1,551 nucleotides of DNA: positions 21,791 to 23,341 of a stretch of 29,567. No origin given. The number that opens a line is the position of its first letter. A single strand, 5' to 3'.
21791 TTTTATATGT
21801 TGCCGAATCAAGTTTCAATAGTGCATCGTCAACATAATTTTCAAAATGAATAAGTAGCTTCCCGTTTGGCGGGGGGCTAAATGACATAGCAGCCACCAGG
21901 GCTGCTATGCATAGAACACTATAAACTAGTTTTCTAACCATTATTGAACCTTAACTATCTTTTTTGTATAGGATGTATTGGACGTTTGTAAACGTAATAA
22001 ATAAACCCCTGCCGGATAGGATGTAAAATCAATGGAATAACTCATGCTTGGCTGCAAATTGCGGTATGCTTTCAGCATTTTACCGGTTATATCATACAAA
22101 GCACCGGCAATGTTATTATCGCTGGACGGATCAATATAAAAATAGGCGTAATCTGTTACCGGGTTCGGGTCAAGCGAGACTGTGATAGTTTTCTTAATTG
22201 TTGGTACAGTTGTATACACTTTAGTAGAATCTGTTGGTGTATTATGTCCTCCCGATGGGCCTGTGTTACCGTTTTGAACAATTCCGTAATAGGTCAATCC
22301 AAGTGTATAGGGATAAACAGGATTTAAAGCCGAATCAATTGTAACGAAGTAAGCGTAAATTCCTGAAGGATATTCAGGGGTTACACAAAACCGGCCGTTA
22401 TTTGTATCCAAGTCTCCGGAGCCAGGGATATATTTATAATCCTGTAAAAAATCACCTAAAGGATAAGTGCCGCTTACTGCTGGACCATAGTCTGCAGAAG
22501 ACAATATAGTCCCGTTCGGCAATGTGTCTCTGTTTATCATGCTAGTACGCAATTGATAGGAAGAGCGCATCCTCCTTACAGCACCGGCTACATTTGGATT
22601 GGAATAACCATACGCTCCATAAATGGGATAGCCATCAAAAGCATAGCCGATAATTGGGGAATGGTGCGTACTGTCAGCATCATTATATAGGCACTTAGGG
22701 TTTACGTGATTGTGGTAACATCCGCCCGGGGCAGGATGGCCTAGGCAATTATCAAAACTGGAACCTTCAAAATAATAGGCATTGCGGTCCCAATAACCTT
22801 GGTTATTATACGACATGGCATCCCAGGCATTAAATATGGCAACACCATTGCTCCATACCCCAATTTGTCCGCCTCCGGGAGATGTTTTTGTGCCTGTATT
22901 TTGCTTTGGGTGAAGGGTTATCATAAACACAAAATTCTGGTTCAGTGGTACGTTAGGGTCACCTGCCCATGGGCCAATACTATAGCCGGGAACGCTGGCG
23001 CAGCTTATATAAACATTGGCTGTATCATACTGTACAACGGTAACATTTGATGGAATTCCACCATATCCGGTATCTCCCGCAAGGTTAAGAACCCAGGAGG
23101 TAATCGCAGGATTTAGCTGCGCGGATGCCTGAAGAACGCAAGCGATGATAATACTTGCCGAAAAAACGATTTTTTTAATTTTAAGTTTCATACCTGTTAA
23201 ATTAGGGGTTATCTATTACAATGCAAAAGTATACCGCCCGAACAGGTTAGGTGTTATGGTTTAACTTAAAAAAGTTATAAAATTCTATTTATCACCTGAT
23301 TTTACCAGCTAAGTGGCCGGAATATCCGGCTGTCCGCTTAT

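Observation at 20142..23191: Three-gene YHYH(T9SS)-MbnP-MbnH module with no methanobactin genes: candidate copper-handling / Trp-modification system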

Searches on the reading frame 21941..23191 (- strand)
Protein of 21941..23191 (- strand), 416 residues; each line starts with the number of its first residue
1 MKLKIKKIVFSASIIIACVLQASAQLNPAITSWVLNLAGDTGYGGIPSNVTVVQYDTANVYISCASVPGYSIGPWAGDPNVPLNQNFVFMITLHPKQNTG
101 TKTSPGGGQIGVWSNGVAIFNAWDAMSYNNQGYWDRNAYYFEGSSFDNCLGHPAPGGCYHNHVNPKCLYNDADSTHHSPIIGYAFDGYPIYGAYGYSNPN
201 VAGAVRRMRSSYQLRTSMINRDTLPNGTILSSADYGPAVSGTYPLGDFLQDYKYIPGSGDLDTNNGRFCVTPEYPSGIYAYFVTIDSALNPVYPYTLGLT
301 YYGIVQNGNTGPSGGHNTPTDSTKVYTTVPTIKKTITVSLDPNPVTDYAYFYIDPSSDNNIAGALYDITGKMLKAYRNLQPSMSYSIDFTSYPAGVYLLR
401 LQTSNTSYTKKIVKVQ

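Call 3: search_protein_families(library=pfam, proteins=[window:21941-23191:-], max_evalue=0.01)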
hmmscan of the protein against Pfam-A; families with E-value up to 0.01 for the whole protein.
window:21941-23191:- (416 aa): 2 families
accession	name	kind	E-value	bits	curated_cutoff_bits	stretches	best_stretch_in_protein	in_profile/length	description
PF14240.11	YHYH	-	5.5e-49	167.2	25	1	89-287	2-184/193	YHYH protein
PF18962.6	Por_Secre_tail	-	1.8e-10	41.4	27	1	342-413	3-74/75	Secretion system C-terminal sorting domain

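Call 4: search_protein_families(library=ncbifam, proteins=[window:21941-23191:-], max_evalue=0.01)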
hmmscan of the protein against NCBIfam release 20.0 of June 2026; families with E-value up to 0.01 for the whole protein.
window:21941-23191:- (416 aa): 3 families
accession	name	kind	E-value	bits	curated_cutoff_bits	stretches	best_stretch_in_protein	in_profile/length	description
TIGR04183.1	Por_Secre_tail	domain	1e-10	41.4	23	1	342-414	3-71/72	T9SS type A sorting domain-containing protein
NF038113.1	T9SSA_dep_M36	equivalog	0.00015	20.1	885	1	328-413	784-867/869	T9SS-dependent M36 family metallopeptidase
NF050177.1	TapA_OM_Porphy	equivalog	0.00033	19.5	500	1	331-413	464-542/544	TapA/TapC family T9SS-dependent outer membrane protein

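Call 12: find_related_loci(query=window:21941-23191:-, collection=genome_contigs, flank=7000)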
Query window:21941-23191:- (416 aa) in genome_contigs; peptide patterns used: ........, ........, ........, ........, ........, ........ (x = any residue, [..] = any of these).
545 stretches matched a pattern; 271 encode a relative of the query (tblastn E <= 1e-3); the best 80 are kept; 80 distinct loci.
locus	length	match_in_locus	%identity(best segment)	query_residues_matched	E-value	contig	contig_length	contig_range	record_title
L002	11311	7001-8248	80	1-416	0e+0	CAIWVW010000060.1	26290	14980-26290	MAG: uncultured Bacteroidetes bacterium isolate AM_bin-3948 genome assembly, contig: bin-3948:060/149, whole genome shot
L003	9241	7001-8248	74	1-416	0e+0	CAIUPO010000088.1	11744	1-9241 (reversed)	MAG: uncultured Bacteroidetes bacterium isolate Umea_bin-09912 genome assembly, contig: bin-09912:088/146, whole genome 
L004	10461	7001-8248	74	1-416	0e+0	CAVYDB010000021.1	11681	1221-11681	MAG: uncultured Bacteroidetes bacterium isolate MFD04540.bin.2.46 genome assembly, contig: contig_44413, whole genome sh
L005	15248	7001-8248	72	1-416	0e+0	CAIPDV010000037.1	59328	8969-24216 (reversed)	MAG: uncultured Bacteroidetes bacterium isolate KR3_bin-0479 genome assembly, contig: bin-0479:037/126, whole genome sho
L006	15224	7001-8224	70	1-409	0e+0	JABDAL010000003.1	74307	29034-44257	MAG: Bacteroidetes bacterium isolate BWOrgControl_Nextera31_MAG2 3300020653.a:Ga0206823_1005, whole genome shotgun seque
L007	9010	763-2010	63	5-415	1e-178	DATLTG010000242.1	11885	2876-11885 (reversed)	MAG TPA_asm: Bacteroidia bacterium isolate SMAG_U13950 k141_43829, whole genome shotgun sequence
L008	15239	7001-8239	71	1-416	0e+0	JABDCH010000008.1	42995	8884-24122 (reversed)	MAG: Bacteroidetes bacterium isolate BWMinControl_Nextera61_MAG2 3300020807.a:Ga0207037_10039, whole genome shotgun sequ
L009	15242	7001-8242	63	2-415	1e-173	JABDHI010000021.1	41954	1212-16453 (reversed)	MAG: Bacteroidetes bacterium isolate BWOrgControl_Nextera52_MAG2 3300021043.a:Ga0206844_10054, whole genome shotgun sequ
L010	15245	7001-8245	60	1-416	8e-170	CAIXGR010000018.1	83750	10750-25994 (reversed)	MAG: uncultured Bacteroidetes bacterium isolate VK_bin-4331 genome assembly, contig: bin-4331:18/97, whole genome shotgu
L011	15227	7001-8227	63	7-415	2e-169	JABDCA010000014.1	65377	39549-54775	MAG: Bacteroidetes bacterium isolate BWMinControl_Nextera78_MAG5 3300020791.a:Ga0207054_1023, whole genome shotgun seque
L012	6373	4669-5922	60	2-415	8e-169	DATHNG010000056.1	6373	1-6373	MAG TPA_asm: Bacteroidia bacterium isolate SMAG_U12652 k141_1811022, whole genome shotgun sequence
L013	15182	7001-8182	63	20-415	2e-167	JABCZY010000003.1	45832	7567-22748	MAG: Bacteroidetes bacterium isolate BWOrgControl_Nextera84_MAG7 3300020626.a:Ga0206876_1021, whole genome shotgun seque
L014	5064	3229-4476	60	2-416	9e-170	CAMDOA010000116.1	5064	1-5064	MAG: Chitinophaga pinensis isolate TrH-25oct19-14 genome assembly, contig: TrH-25oct19-C36383, whole genome shotgun sequ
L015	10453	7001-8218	61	2-407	9e-166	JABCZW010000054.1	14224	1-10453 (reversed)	MAG: Bacteroidetes bacterium isolate BWOrgControl_Nextera83_MAG4 3300020621.a:Ga0206875_1181, whole genome shotgun seque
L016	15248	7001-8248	61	5-415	1e-164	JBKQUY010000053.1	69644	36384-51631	MAG: Bacteroidia bacterium isolate SEr2D2E2F__bin_46 SEr2D2E2F_000000122249, whole genome shotgun sequence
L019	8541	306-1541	59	2-413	3e-159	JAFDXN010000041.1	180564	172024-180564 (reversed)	MAG: Bacteroidetes bacterium isolate SZAS-26 CK_MAG-111__41__length-180564, whole genome shotgun sequence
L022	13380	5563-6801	59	2-416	4e-158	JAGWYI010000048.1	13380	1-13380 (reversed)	MAG: Bacteroidetes bacterium isolate REEB487 contig-150_8506, whole genome shotgun sequence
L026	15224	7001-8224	57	5-413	4e-156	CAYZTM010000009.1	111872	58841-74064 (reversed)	MAG TPA_asm: uncultured Flavipsychrobacter sp. isolate SRP263991_co5_636 genome assembly, contig: NODE_393_length_111872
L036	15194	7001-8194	56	17-416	5e-150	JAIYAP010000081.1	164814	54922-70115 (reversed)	MAG: Saprospiraceae bacterium isolate E1_MAG_00004 pond_E1_MAG_00004_000000000019, whole genome shotgun sequence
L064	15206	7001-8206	51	14-413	5e-135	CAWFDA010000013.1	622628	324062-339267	MAG: uncultured Bacteroidetes bacterium isolate MFD04716.bin.2.229 genome assembly, contig: contig_15045, whole genome s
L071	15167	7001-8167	55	28-414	1e-132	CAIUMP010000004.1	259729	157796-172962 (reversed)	MAG: uncultured Ignavibacteriae bacterium isolate Ki2-D3_bin-1418 genome assembly, contig: bin-1418:04/62, whole genome 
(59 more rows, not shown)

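Call 21: search_solved_structures(query=window:21941-23191:-, max_evalue=10, show_alignments=2)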
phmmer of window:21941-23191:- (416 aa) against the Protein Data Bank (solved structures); distinct sequences matched with E-value up to 10: 4.
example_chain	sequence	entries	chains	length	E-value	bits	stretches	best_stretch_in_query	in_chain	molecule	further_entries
8qb1_A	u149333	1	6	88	0.0035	19.4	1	339-414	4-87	Mirolase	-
8h97_A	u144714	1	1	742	0.08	14.9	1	330-405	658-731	Beta-agarase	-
6a43_A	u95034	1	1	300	0.82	11.6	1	146-199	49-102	RNA-directed DNA polymerase homolog (R1),Polyubiquitin-C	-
6a44_A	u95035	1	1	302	1.2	11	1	146-199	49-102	RNA-directed DNA polymerase homolog (R1),Polyubiquitin-C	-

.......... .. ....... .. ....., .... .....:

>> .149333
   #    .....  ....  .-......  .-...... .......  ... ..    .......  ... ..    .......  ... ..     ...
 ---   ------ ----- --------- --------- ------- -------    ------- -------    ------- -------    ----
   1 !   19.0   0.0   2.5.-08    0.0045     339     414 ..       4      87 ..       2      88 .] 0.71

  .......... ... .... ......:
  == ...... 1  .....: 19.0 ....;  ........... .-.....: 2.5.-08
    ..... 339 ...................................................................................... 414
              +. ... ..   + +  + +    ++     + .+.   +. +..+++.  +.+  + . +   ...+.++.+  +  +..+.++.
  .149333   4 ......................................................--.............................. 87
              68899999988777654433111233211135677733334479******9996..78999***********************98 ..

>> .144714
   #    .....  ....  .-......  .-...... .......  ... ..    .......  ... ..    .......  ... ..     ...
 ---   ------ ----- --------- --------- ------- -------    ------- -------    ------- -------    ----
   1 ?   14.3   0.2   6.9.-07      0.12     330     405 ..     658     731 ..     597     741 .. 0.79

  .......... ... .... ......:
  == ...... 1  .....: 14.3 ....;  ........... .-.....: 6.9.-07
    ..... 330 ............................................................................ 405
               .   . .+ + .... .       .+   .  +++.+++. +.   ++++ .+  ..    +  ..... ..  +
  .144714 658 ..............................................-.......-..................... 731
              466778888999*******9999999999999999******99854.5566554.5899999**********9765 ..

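Call 31: search_protein_families(library=pfam, proteins=[L012:2829-3407:+, L012:3443-3724:+, L012:3724-4197:+, L019:1570-2277:+, L026:8226-8963:+, L036:9000-11459:+, L022:8062-10335:+, L071:8174-8728:+, L071:8759-10390:+, L064:8271-9107:+], max_evalue=0.01)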
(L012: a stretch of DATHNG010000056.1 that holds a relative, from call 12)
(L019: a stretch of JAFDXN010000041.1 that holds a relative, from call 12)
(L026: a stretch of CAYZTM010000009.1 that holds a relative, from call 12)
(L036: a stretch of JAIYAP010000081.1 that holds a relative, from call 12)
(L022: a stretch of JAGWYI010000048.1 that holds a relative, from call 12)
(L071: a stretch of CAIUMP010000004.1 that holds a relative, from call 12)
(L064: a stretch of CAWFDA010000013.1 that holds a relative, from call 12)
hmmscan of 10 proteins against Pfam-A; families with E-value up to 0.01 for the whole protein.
L012:2829-3407:+ (192 aa): 5 families
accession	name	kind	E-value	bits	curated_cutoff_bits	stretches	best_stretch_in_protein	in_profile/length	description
PF08281.18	Sigma70_r4_2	-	2.4e-16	59.5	25.7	1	129-179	4-54/54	Sigma-70, region 4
PF04542.20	Sigma70_r2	-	3.6e-13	49.5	24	1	21-88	1-70/71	Sigma-70 region 2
PF04545.22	Sigma70_r4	-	3.9e-07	29.9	24.1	1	132-181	1-50/50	Sigma-70, region 4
PF22233.2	PhyR_sigma-like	-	4.9e-05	23.5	27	1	140-179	8-47/50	Response regulator PhyR, sigma-like domain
PF07638.17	Sigma70_ECF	-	0.00028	21.3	21.1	1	5-170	6-170/185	ECF sigma factor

L012:3443-3724:+ (93 aa): 0 families

L012:3724-4197:+ (157 aa): 3 families
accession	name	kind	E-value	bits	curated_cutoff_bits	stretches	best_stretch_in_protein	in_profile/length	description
PF13801.11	Metal_resist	-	3.7e-13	50.1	29.2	1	16-137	2-124/125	Heavy-metal resistance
PF07813.17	LTXXQ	-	7.8e-07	30.2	24.3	1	49-141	9-98/100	LTXXQ motif family protein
PF20667.3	Sec10_N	-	0.0063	17.1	27.4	1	46-120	8-83/118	Exocyst complex component Sec10, N-terminal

L019:1570-2277:+ (235 aa): 1 family
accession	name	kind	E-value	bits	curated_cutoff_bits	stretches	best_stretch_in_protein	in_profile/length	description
PF05708.18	Peptidase_C92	-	4.8e-25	89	27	1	50-211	2-146/166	Permuted papain-like amidase enzyme, YaeF/YiiX, C92 family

L026:8226-8963:+ (245 aa): 1 family
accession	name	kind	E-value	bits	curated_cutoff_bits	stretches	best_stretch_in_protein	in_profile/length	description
PF05708.18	Peptidase_C92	-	2.3e-24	86.8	27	1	58-238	1-164/166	Permuted papain-like amidase enzyme, YaeF/YiiX, C92 family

L036:9000-11459:+ (819 aa): 15 families
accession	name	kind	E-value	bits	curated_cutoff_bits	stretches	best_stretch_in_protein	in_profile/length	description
PF05970.20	PIF1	-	3e-28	99.4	25.9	1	20-211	22-219/223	PIF1-like helicase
PF14493.12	HTH_40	-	1.1e-19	70.9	27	1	719-806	1-89/89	Helix-turn-helix domain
PF00570.28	HRDC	-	1.4e-19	70.2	23.8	1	627-691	4-68/68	HRDC domain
PF13604.12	AAA_30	-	1.7e-13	51.2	27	1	8-218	6-181/191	AAA domain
PF13245.12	AAA_19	-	6.6e-12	46.2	25.1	1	18-153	9-133/134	AAA domain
PF13538.12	UvrD_C_2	-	1.9e-05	24.8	27.4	1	364-401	1-45/52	UvrD-like helicase C-terminal domain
PF13401.12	AAA_22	-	2.5e-05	25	27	1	18-145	3-123/130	AAA domain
PF02689.20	Herpes_Helicase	-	4.7e-05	22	27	1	352-412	717-779/808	Helicase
PF13479.12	AAA_24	-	0.00012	22.5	27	1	21-128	3-91/195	AAA domain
PF18335.7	SH3_13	-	0.00087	19.5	41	1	281-316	25-58/65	ATP-dependent RecD-like DNA helicase SH3 domain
PF13191.12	AAA_16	-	0.00089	20.2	32.6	1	19-76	23-68/167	AAA ATPase domain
PF01443.25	Viral_helicase1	-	0.0015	18.8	21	0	325-402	139-221/228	Viral superfamily 1 RNA helicase core domain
PF25199.1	nSTAND_NTPase5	-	0.0039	17.4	34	0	21-40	42-61/145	Novel STAND NTPase 5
PF00270.35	DEAD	-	0.0068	16.6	26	0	19-55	13-55/167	DEAD/DEAH box helicase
PF05729.18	NACHT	-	0.0071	16.6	26.7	0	23-43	3-23/167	NACHT domain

L022:8062-10335:+ (757 aa): 3 families
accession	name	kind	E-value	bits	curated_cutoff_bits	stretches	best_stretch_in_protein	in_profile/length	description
PF01734.28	Patatin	-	1.2e-29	104.4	27.7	1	38-227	1-190/191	Patatin-like phospholipase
PF19143.6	Omp85_2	-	2.7e-08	34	23.1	1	395-446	13-64/351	OMP85 superfamily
PF01103.29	Omp85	-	2.4e-05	24.5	24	1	542-757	117-325/325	Omp85 superfamily domain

L071:8174-8728:+ (184 aa): 1 family
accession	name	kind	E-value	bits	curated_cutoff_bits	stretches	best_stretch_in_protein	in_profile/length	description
PF12867.12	DinB_2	-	7.8e-12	46.2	24.8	1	21-177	7-127/128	DinB superfamily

L071:8759-10390:+ (543 aa): 0 families

L064:8271-9107:+ (278 aa): 1 family
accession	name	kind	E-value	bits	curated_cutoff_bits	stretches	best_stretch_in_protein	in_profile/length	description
PF04228.19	Zn_peptidase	-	2.3e-112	375.7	23.2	1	1-277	1-290/290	Putative neutral zinc metallopeptidase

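Call 44: search_protein_representatives(protein=window:21941-23191:-)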
Query: 416 residues. Proteins with E-value up to 0.001 (for the whole library): 3621; up to 1e-10: 1718; up to 1e-30: 410. The best 150 are listed.
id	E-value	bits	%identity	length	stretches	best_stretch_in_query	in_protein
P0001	1.6e-146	504.8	56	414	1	6-415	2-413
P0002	3.5e-135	467.5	57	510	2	14-332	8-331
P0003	1.6e-119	416.0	61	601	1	10-330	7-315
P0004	7.7e-115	400.5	44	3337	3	46-311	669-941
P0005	2.1e-111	389.2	58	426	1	26-330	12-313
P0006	1.5e-110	386.4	52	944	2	20-349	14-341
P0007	2.2e-110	385.8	56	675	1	12-328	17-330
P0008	4.9e-107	374.8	58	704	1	16-341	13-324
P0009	1.6e-106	373.1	55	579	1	15-331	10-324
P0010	7.0e-106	371.0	50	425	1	8-413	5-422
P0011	8.1e-105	367.5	40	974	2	29-333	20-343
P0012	5.2e-104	364.8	60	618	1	42-338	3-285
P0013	1.0e-103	363.8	51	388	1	18-331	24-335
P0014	2.4e-103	362.6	48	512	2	14-332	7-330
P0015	3.3e-100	352.3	55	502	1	16-330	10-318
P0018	3.0e-96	339.2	52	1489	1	24-335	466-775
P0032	8.0e-88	311.5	51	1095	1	25-326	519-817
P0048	1.2e-76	274.7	48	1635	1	25-317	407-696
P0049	8.1e-76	271.9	46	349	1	1-308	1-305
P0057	2.2e-72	260.6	50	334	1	28-308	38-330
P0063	7.0e-70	252.3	46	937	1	24-309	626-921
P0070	3.4e-68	246.8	45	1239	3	30-309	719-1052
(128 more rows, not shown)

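Call 56: predict_structure(alignment_id=A2)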
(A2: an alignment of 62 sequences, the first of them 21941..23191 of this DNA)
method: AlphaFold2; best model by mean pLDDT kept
length: 416 residues; sequences in the alignment: 62
mean_pLDDT: 93.4   pTM: 0.81
mean pLDDT of the five models: 93.4, 92.9, 92.1, 92.1, 92.0
residues with pLDDT >= 90: 344; 70-90: 58; 50-70: 13; < 50: 1
segments of 3 or more residues with pLDDT < 50: none
pLDDT, mean of each block of 10 residues (from residue 1): 67 81 82 92 94 97 96 92 98 98 95 98 97 97 96 97 94 94 99 98 97 97 98 98 98 98 98 97 98 98 98 94 82 78 96 82 95 89 89 98 89 97
secondary structure, 60 per line:
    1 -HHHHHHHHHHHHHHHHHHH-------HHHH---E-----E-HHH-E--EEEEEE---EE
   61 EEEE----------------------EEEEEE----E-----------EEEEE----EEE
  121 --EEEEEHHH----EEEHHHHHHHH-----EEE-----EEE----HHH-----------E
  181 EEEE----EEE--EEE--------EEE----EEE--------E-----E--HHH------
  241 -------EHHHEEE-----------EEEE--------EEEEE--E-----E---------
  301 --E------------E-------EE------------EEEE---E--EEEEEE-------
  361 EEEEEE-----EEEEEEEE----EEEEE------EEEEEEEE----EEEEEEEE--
elements in order: H2-20 H28-31 E50-55 E59-64 E87-92 E109-113 E118-120 E123-127 E135-137 H138-145 E151-153 E159-161 E180-184 E189-191 E194-196 E205-207 E212-214 E252-254 E266-269 E278-282 E338-341 E348-353 E361-366 E372-379 E384-388 E395-402 E407-414

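Call 59: fold_search(model_id=the predicted structure, library=pdb)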
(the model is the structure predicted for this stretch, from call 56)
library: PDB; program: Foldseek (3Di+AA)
matches with E <= 10: 1820; with E <= 0.001: 7
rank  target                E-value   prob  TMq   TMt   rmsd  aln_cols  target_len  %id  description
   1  8qb1_A                7.9e-05  1.00  0.17  0.73   2.5        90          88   22  C-terminal domain of mirolase from Tannerella forsythia (released 2024-02-28)
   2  5m11                  1.3e-04  0.80  0.18  0.11  21.9       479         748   11  Structural and functional probing of PorZ, an essential bacterial surface component of the type-IX secretion system of h (released 2016-11-09)
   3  8gul_A                1.7e-04  1.00  0.16  0.15  13.1       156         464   10  Chitin-active AA10 LPMO (GbpA) complexed with Cu(II) from Vibrio campbellii (released 2023-06-21)
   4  9flw_A                3.9e-04  0.35  0.14  0.12  51.1       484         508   12  CryoEM structure of the fragment-6 (3571-4078) in the grappling hook protein A (GhpA) in the bacterium Aureispira sp.  (released 2024-10-16)
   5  8glk_D                4.8e-04  1.00  0.17  0.80   2.3        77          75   18  The Type 9 Secretion System dGldL peak II, NucA substrate bound complex (released 2024-01-31)
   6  6za2_A                4.8e-04  1.00  0.16  0.07   3.6        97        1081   28  Crystal structure of dimeric latent PorU from Porphyromonas gingivalis (released 2021-09-29)
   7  6za2_B                6.3e-04  1.00  0.16  0.07   3.8        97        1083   29  Crystal structure of dimeric latent PorU from Porphyromonas gingivalis (released 2021-09-29)
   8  2xwx_A                1.1e-03  0.90  0.16  0.17  19.1       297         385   10  Vibrio cholerae colonization factor GbpA crystal structure (released 2011-11-16)
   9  2p9r_B                1.3e-03  1.00  0.17  0.62   3.7        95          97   15  Human alpha2-macroglogulin is composed of multiple domains, as predicted by homology with complement component C3 (released 2007-08-21)
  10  9g8b_A                1.6e-03  0.90  0.14  0.17  16.9       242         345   10  CryoEM structure of the fragment-2 (2892-3236) in the grappling hook protein A (GhpA) in the bacterium Aureispira sp.  (released 2024-10-16)
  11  7ptp_A                1.6e-03  0.51  0.18  0.11  31.1       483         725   11  In-situ structure of pentameric S-layer protein (released 2021-12-15)
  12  3d33_B                2.7e-03  1.00  0.16  0.61   7.1        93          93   16  Crystal structure of a duf3244 family protein with an immunoglobulin-like beta-sandwich fold (bvu_0276) from bacteroid (released 2008-05-27)
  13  7c7u_B                2.7e-03  0.99  0.17  0.12  14.0       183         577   12  Biofilm associated protein - BSP domain (released 2021-05-12)
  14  8gl6_D                3.1e-03  1.00  0.15  0.66   3.2        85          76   21  The Type 9 Secretion System in vitro assembled, RemA-CTD substrate bound complex (released 2024-01-31)
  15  6u7i_A                3.2e-03  0.69  0.17  0.12  23.4       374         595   11  Faecalibacterium prausnitzii Beta-glucuronidase (released 2019-10-30)
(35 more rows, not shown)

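Call 63: search_protein_families(library=pfam, proteins=[P0006, P0011, P0018, P0032, P0048, P0063, P0070, P0003, P0007], max_evalue=0.0001)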
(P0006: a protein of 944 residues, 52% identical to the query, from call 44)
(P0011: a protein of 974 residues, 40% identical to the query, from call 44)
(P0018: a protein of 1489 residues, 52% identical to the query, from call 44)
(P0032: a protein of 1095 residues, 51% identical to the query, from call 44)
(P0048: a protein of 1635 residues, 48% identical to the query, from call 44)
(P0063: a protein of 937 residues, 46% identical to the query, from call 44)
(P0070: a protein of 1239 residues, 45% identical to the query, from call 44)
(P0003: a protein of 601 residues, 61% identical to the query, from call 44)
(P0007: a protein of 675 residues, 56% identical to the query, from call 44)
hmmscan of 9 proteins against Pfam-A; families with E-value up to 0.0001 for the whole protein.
P0006 (944 aa): 6 families
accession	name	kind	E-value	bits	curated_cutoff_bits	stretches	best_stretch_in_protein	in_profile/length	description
PF14240.11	YHYH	-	3.6e-48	164.5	25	1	84-276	2-184/193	YHYH protein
PF13290.12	CHB_HEX_C_1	-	2.5e-39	133.5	22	3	597-664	1-65/67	Chitobiase/beta-hexosaminidase C-terminal domain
PF13287.12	Fn3_assoc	-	4.7e-30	103.9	23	3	695-753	1-56/59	Fn3 associated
PF18962.6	Por_Secre_tail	-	2.5e-07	31.3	27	1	873-933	2-66/75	Secretion system C-terminal sorting domain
PF13927.12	Ig_3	-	1.6e-06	29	30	0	410-460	2-49/78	Immunoglobulin domain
PF16820.11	PKD_3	-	1.1e-05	25.6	26.3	0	503-548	7-51/68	PKD-like domain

P0011 (974 aa): 4 families
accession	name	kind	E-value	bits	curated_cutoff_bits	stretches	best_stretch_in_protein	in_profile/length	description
PF14240.11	YHYH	-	1.8e-85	286.2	25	2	90-294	2-183/193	YHYH protein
PF03160.20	Calx-beta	-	1.4e-15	57.8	27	2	446-558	1-119/119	Calx-beta domain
PF18962.6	Por_Secre_tail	-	1.1e-10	42.1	27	1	902-968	1-72/75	Secretion system C-terminal sorting domain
PF20579.4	LapA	-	3.4e-06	27.8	27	0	453-543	5-81/99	LapA domain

P0018 (1489 aa): 5 families
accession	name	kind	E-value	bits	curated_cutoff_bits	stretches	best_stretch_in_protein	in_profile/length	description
PF14240.11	YHYH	-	3.8e-48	164.4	25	1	531-726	2-183/193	YHYH protein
PF05935.17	Arylsulfotrans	-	9.5e-22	77.9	24.2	1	73-392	57-337/374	Arylsulfotransferase (ASST)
PF18998.6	Flg_new_2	-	5.3e-17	62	23.6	0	917-989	1-72/73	Divergent InlB B-repeat domain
PF18962.6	Por_Secre_tail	-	1.3e-10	41.8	27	1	1409-1485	2-73/75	Secretion system C-terminal sorting domain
PF13585.12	CHU_C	-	1.5e-05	25.5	27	0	1415-1484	16-81/86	CHU_C Type IX secretion signal domain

P0032 (1095 aa): 6 families
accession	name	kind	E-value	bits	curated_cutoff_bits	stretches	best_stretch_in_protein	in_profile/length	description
PF14240.11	YHYH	-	4.7e-54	183.7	25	1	582-777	1-182/193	YHYH protein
PF00884.28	Sulfatase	-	8.9e-50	170.1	25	1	45-382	1-301/301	Sulfatase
PF13517.12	FG-GAP_3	-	1.6e-27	96.3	26.9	3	911-967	1-61/61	FG-GAP-like repeat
PF01839.29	FG-GAP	-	3.5e-27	94.2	22.1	0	999-1018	6-25/37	FG-GAP repeat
PF16347.10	SGSH_C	-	1.6e-22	80.8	29.3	2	337-422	8-91/154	N-sulphoglucosamine sulphohydrolase, C-terminal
PF01663.27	Phosphodiest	-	2.2e-05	24.7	23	0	59-127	13-84/342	Type I phosphodiesterase / nucleotide pyrophosphatase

P0048 (1635 aa): 3 families
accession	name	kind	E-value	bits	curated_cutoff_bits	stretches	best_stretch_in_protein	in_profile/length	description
PF14240.11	YHYH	-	2.1e-45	155.5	25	1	471-667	2-185/193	YHYH protein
PF01839.29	FG-GAP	-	7.6e-40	134.6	22.1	4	127-166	1-37/37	FG-GAP repeat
PF00404.24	Dockerin_1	-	9.5e-09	35.8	22.9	1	1526-1585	3-57/57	Dockerin type I domain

P0063 (937 aa): 4 families
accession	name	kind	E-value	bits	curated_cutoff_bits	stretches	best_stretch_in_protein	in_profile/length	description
PF00884.28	Sulfatase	-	1.3e-49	169.6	25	1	178-515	1-301/301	Sulfatase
PF14240.11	YHYH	-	7.7e-49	166.7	25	1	701-897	2-182/193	YHYH protein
PF16347.10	SGSH_C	-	3.9e-19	69.7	29.3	1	471-609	8-150/154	N-sulphoglucosamine sulphohydrolase, C-terminal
PF01663.27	Phosphodiest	-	8.3e-11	42.5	23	1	196-463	20-224/342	Type I phosphodiesterase / nucleotide pyrophosphatase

P0070 (1239 aa): 4 families
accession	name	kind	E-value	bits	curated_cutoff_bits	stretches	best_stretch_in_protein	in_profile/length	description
PF14240.11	YHYH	-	1.4e-78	263.7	25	2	783-1030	2-184/193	YHYH protein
PF13927.12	Ig_3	-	2.4e-18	66.8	30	2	513-579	3-78/78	Immunoglobulin domain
PF07679.22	I-set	-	1.7e-14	54.1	23.7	2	597-678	1-90/90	Immunoglobulin I-set domain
PF13895.12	Ig_2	-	6.3e-09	36.4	27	0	517-587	5-73/79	Immunoglobulin domain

P0003 (601 aa): 2 families
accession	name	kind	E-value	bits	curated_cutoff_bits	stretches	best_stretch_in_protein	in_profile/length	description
PF14240.11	YHYH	-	4e-48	164.4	25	1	86-273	2-185/193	YHYH protein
PF13927.12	Ig_3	-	1.5e-07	32.2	30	0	317-361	2-48/78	Immunoglobulin domain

P0007 (675 aa): 2 families
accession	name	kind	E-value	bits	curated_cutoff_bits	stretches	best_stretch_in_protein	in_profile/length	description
PF14240.11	YHYH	-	1.9e-51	175.2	25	1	93-289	2-184/193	YHYH protein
PF25788.1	Ig_Rha78A_N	-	1.9e-10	41.3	27.4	0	349-424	19-103/105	Rha78A-like, N-terminal immunoglobulin domain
